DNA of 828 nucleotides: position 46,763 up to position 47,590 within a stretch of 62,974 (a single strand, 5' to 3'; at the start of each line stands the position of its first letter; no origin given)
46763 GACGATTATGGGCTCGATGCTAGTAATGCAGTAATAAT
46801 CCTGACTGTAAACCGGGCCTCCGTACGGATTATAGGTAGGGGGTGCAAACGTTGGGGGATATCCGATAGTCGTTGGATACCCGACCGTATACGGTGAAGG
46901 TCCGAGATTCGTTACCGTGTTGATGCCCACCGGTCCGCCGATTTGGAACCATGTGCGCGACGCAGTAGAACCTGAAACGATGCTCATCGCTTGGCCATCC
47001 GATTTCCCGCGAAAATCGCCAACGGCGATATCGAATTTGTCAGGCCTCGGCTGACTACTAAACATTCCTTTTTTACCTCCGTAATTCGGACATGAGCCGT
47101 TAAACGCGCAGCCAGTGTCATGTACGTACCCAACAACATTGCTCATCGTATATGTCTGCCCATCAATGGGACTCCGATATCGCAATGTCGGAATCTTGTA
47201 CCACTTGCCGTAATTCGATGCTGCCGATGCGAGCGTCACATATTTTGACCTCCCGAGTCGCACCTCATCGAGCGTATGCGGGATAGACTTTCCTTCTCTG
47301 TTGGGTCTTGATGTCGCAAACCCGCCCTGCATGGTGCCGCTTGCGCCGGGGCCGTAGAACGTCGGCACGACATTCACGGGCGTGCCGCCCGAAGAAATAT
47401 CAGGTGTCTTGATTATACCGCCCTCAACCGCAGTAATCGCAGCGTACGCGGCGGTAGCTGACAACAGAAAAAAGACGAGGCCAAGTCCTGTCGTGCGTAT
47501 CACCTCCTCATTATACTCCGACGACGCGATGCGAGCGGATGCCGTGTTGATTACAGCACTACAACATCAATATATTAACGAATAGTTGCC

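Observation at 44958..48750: Three tandem secreted paralogs: different (putatively peptidoglycan-cleaving) N-modules fused to one conserved 84-aa C-terminal domain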

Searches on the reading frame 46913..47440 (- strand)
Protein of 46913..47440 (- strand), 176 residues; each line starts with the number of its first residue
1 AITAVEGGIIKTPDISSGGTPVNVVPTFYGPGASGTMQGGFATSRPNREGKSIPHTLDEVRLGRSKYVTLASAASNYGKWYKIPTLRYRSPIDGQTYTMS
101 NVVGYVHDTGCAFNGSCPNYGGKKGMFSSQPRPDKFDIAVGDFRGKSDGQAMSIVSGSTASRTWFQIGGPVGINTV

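Call 26: find_homologous_proteins(query=window:46913-47440:-, max_evalue=0.001)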
Query seq(176 aa) (176 aa): 6 proteins with E <= 0.001 among 907 candidates.
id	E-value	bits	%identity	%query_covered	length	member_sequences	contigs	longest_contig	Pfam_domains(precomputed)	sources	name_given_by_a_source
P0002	2.4e-36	143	51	82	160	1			-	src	-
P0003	7.9e-34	135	48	81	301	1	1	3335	-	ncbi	-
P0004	5.0e-33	132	50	81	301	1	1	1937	-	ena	-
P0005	3.3e-27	113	47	82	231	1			-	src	-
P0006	3.8e-27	113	49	81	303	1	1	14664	-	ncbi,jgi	-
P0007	2.4e-25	107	49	77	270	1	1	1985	-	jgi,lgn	-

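Call 35: search_solved_structures(query=A4, max_evalue=10, show_alignments=3)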
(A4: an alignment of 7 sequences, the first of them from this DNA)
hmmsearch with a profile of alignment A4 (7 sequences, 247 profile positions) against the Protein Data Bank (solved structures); distinct sequences matched with E-value up to 10: 1.
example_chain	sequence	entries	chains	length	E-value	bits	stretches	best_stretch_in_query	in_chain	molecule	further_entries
7dki_A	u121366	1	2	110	0.35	13.9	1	88-157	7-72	Peptidylprolyl isomerase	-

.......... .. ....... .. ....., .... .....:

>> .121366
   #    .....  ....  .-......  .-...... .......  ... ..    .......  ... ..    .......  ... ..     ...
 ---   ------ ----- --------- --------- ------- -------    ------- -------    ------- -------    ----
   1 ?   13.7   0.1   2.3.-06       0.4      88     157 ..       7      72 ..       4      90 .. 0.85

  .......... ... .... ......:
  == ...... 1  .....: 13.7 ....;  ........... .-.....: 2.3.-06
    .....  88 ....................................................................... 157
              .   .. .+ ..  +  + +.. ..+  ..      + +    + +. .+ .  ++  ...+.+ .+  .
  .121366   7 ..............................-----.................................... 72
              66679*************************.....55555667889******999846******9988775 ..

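Call 43: predict_structure(alignment_id=A4)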
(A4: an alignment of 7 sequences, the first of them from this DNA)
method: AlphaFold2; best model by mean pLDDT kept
length: 176 residues; sequences in the alignment: 7
mean_pLDDT: 77.1   pTM: 0.76
mean pLDDT of the five models: 77.1, 76.1, 75.7, 75.2, 56.9
residues with pLDDT >= 90: 75; 70-90: 51; 50-70: 23; < 50: 27
segments of 3 or more residues with pLDDT < 50: 1-14, 122-126, 171-176
pLDDT, mean of each block of 10 residues (from residue 1): 33 55 92 65 67 90 93 89 95 95 87 67 55 89 88 91 87 34
secondary structure, 60 per line:
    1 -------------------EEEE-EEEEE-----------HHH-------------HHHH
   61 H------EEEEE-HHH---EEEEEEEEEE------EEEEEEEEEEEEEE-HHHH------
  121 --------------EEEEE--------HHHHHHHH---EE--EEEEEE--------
elements in order: E20-23 E25-29 H57-61 E68-72 E80-89 E96-109 H111-114 E135-139 H148-155 E163-168

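Call 48: fold_search(model_id=the predicted structure, library=pdb)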
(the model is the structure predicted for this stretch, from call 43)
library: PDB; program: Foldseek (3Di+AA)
matches with E <= 10: 259; with E <= 0.001: 0
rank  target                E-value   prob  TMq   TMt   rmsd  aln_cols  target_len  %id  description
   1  3x2o                  1.9e-02  0.60  0.30  0.29   9.4       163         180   12  Neutron and X-ray joint refined structure of PcCel45A apo form at 298K. (released 2015-10-07)
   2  5xca_A                2.0e-02  0.30  0.26  0.26  10.0       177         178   12  Crystal structure of GH45 endoglucanase EG27II D137A mutant in complex with cellobiose (released 2018-03-28)
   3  8bzq                  2.4e-02  0.25  0.24  0.24   9.5       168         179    9  Beta-1,4-D-endoglucanase Cel45A from Gloeophyllum trabeum (released 2023-11-22)
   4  5xbu                  2.9e-02  0.28  0.26  0.26  10.0       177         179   11  Crystal structure of GH45 endoglucanase EG27II in apo-form (released 2018-03-28)
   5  4avr_A                1.0e-01  0.25  0.23  0.35   8.3       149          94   11  Crystal structure of the hypothetical protein Pa4485 from Pseudomonas aeruginosa (released 2013-01-09)
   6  9fbg_B                1.5e-01  0.04  0.13  0.16  17.1       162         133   14  SARS-CoV-2 Nucleocapsid N-terminal domain (NTD) mutant P151S (released 2024-11-20)
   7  4a6q                  3.0e-01  0.02  0.13  0.15  15.8       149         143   12  Crystal structure of mouse SAP18 residues 6-143 (released 2012-03-07)
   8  1wc2                  3.7e-01  0.10  0.26  0.26   9.8       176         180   14  Beta-1,4-D-endoglucanase Cel45A from blue mussel Mytilus edulis at 1.2A (released 2006-05-24)
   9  9fbg_F                3.7e-01  0.03  0.13  0.16  17.1       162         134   14  SARS-CoV-2 Nucleocapsid N-terminal domain (NTD) mutant P151S (released 2024-11-20)
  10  9fbg_E                4.2e-01  0.02  0.13  0.16  17.3       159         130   14  SARS-CoV-2 Nucleocapsid N-terminal domain (NTD) mutant P151S (released 2024-11-20)
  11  9fbg_C                5.4e-01  0.02  0.13  0.16  17.2       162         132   14  SARS-CoV-2 Nucleocapsid N-terminal domain (NTD) mutant P151S (released 2024-11-20)
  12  8kea_A                6.1e-01  0.15  0.29  0.08   8.4       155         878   12  Cyanophage A-1(L) baseplate-initiators (released 2024-04-10)
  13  9fbg_A                6.5e-01  0.02  0.13  0.16  16.9       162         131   14  SARS-CoV-2 Nucleocapsid N-terminal domain (NTD) mutant P151S (released 2024-11-20)
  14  9fbg_N                6.5e-01  0.02  0.13  0.17  17.1       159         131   14  SARS-CoV-2 Nucleocapsid N-terminal domain (NTD) mutant P151S (released 2024-11-20)
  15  4a8x_C                6.5e-01  0.02  0.11  0.14  15.6       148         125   11  Structure of the core ASAP complex (released 2012-03-07)
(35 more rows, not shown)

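Call 50: search_protein_families(library=pfam, alignment_id=A4, max_evalue=10)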
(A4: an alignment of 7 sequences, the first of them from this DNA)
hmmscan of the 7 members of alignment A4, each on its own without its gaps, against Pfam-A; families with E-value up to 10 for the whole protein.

A. member 1, seq(176 aa): 0 families

B. families by the number of members that match (of 7 scanned): 0 families

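Call 67: fold_search(model_id=the predicted structure, library=viral)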
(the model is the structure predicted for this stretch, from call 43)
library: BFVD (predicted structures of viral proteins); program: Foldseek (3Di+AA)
matches with E <= 10: 340; with E <= 0.001: 2
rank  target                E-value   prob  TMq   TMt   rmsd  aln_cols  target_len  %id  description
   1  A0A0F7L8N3            1.9e-10  1.00  0.58  0.12   5.0       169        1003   26  Uncharacterized protein [uncultured marine virus]
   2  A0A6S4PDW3            1.3e-04  1.00  0.40  0.08   6.9       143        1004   14  Uncharacterized protein [uncultured phage_MedDCM-OCT-S45-C18]
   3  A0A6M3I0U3            2.6e-03  0.87  0.26  0.35  12.3       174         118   14  (no name in the UniProt tables at hand)
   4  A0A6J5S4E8            6.9e-01  0.04  0.15  0.19   8.6       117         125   11  Uncharacterized protein [uncultured Caudovirales phage]
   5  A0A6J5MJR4            8.8e-01  0.03  0.12  0.20  11.1       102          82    8  Uncharacterized protein [uncultured Caudovirales phage]
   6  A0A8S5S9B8            9.4e-01  0.03  0.15  0.14  11.0       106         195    8  Uncharacterized protein [Myoviridae sp. ctlD98]
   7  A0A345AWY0            1.1e+00  0.10  0.10  0.21   5.4        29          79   31  (no name in the UniProt tables at hand)
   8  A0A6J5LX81            1.1e+00  0.05  0.18  0.29  11.0       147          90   11  Uncharacterized protein [uncultured Caudovirales phage]
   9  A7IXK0                1.2e+00  0.01  0.14  0.15  19.1       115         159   16  Uncharacterized protein b675R [Paramecium bursaria Chlorella virus NY2A]
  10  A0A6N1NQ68            1.6e+00  0.03  0.12  0.09   5.5        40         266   18  Putative ORFan [Tupanvirus deep ocean]
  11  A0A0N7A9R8            1.6e+00  0.01  0.06  0.04   8.9        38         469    8  (no name in the UniProt tables at hand)
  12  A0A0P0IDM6            1.7e+00  0.09  0.14  0.19   3.7        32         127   22  (no name in the UniProt tables at hand)
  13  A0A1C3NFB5            1.9e+00  0.03  0.14  0.14  10.1        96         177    8  (no name in the UniProt tables at hand)
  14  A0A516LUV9            1.9e+00  0.02  0.10  0.18  16.0        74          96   15  (no name in the UniProt tables at hand)
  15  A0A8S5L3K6            1.9e+00  0.02  0.08  0.03   6.5        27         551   33  Maturation protein [ssRNA phage SRR6050738_2]
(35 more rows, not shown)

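Call 68: search_dna_similar(query=window:46934-47371:-, collection=phages, mode=protein, max_evalue=0.001, max_rows=25)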
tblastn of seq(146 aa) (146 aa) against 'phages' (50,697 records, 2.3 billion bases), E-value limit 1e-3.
No match.

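Call 69: search_dna_similar(query=P0006, collection=phages, mode=protein, max_evalue=0.001, max_rows=25)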
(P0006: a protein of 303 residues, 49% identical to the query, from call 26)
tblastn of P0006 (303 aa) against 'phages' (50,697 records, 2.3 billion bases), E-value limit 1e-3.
No match.

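Call 70: find_encoding_contigs(protein=P0006, flank=7000, max_places=2)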
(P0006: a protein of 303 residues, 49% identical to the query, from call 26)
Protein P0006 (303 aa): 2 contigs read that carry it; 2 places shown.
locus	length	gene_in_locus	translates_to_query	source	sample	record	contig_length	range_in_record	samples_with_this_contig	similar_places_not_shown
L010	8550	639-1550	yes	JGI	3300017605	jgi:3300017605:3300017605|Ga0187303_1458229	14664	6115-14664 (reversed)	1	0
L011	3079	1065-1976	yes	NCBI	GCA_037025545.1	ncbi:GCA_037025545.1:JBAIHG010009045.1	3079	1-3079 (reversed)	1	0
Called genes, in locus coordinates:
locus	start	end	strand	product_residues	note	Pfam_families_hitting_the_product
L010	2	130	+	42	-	?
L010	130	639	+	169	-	-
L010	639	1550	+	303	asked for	-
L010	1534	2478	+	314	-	-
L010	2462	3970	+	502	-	-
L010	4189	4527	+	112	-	-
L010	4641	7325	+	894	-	PF16510:P22_portal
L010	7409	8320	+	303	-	-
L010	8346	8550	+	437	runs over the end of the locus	PF11651:P22_CoatProtein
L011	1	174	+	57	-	?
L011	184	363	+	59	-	-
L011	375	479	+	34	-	-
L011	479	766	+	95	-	-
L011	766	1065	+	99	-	-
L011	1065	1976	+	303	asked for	-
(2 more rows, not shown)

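Call 92: search_protein_families(library=phrogs, proteins=[P0006], max_evalue=0.01)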
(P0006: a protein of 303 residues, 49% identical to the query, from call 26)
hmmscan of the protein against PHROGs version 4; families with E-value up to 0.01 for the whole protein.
P0006 (303 aa): 0 families

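Call 93: find_related_loci(query=A4, collection=viral_contigs, flank=6000)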
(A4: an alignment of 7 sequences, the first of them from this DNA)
Query A4 (176 aa) in viral_contigs; peptide patterns used: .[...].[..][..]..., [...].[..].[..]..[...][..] (x = any residue, [..] = any of these).
35 stretches matched a pattern; 18 encode a relative of the query (tblastn E <= 1e-3); 18 distinct loci.
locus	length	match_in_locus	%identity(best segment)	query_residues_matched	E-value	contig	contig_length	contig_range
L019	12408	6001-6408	45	13-163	2e-35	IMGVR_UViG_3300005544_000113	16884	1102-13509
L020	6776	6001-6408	45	13-163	2e-35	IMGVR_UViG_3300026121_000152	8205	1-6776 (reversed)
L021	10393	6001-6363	48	27-162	4e-35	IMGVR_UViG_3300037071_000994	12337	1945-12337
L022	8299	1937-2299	48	27-162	4e-35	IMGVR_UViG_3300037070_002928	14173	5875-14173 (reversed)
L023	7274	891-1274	49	27-169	1e-33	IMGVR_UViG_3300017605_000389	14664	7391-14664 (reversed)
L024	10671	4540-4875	48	21-147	2e-32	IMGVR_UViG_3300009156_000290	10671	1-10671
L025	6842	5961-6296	48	21-147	1e-31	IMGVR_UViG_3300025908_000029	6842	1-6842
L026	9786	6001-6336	48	21-147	1e-31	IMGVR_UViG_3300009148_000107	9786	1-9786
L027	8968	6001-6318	50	27-147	1e-31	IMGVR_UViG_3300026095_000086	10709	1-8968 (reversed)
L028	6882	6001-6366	46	27-163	9e-31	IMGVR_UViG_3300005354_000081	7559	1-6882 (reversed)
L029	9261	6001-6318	49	27-147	2e-30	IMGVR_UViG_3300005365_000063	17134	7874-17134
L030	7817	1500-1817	49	27-147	2e-30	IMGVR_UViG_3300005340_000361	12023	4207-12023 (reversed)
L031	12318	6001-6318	49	27-147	2e-30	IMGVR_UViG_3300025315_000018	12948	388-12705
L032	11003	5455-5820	46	27-163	4e-30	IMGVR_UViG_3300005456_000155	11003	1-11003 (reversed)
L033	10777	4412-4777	46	27-163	4e-30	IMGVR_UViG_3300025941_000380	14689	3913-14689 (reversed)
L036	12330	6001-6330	39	13-119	5e-18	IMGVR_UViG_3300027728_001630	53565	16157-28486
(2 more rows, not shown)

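Call 95: search_protein_families(library=phrogs, proteins=[L019:985-2370:+, L019:3309-4286:+, L019:4859-5956:+, L019:5965-7668:+, L019:7653-9422:+, L036:954-3752:+, L036:4714-8235:+, L036:8523-12329:+, L031:5203-7728:+, L031:7704-11231:+], max_evalue=0.001)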
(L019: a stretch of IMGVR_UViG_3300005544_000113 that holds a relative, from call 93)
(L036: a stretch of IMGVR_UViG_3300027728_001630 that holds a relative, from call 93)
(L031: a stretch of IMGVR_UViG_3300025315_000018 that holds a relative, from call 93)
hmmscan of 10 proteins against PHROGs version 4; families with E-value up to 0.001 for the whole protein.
L019:985-2370:+ (462 aa): 0 families

L019:3309-4286:+ (326 aa): 2 families
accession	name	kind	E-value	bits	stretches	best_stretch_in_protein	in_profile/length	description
phrog_14820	-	unknown function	1.6e-15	58.6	1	144-324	20-206/206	-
phrog_27282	-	unknown function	0.00093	19.2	0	29-183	198-333/445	-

L019:4859-5956:+ (366 aa): 1 family
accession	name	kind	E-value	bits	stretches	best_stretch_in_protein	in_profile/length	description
phrog_4287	-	DNA, RNA and nucleotide metabolism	1e-20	75.3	1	61-350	1-319/392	DNA ejection protein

L019:5965-7668:+ (568 aa): 0 families

L019:7653-9422:+ (590 aa): 1 family
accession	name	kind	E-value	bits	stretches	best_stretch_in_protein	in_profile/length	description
phrog_5880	-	unknown function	1.3e-08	35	1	61-192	75-208/661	-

L036:954-3752:+ (933 aa): 4 families
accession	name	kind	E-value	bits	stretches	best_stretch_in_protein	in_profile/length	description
phrog_376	-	tail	1.3e-130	438.1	1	39-925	10-706/712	tail protein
phrog_15566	-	tail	2.9e-41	142.6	2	485-768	17-300/552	tail protein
phrog_20269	-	unknown function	3.6e-20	73.3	1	40-414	10-254/374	-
phrog_30010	-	unknown function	1.3e-09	38.4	1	666-768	224-321/517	-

L036:4714-8235:+ (1174 aa): 3 families
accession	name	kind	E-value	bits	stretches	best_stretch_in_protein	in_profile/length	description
phrog_16823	-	tail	6.1e-24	84.5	1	284-411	938-1059/1948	tail length tape measure protein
phrog_938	-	lysis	1.9e-14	52.8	1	337-410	308-379/2185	endolysin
phrog_2649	-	lysis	3.8e-07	31.2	1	281-391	4-111/261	endolysin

L036:8523-12329:+ (1269 aa): 0 families

L031:5203-7728:+ (842 aa): 0 families

L031:7704-11231:+ (1176 aa): 5 families
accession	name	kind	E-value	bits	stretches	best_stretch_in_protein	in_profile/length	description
phrog_5880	-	unknown function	2.6e-65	222.3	1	39-666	51-646/661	-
phrog_3842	-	unknown function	9.5e-11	43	1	916-1108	20-198/206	-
phrog_30701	-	unknown function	1.8e-07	32.1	1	673-714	105-146/188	-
phrog_5062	-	tail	3.2e-05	24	1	677-731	651-705/753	tail length tape measure protein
phrog_33680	-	unknown function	3.3e-05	23.2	1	667-718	619-670/726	-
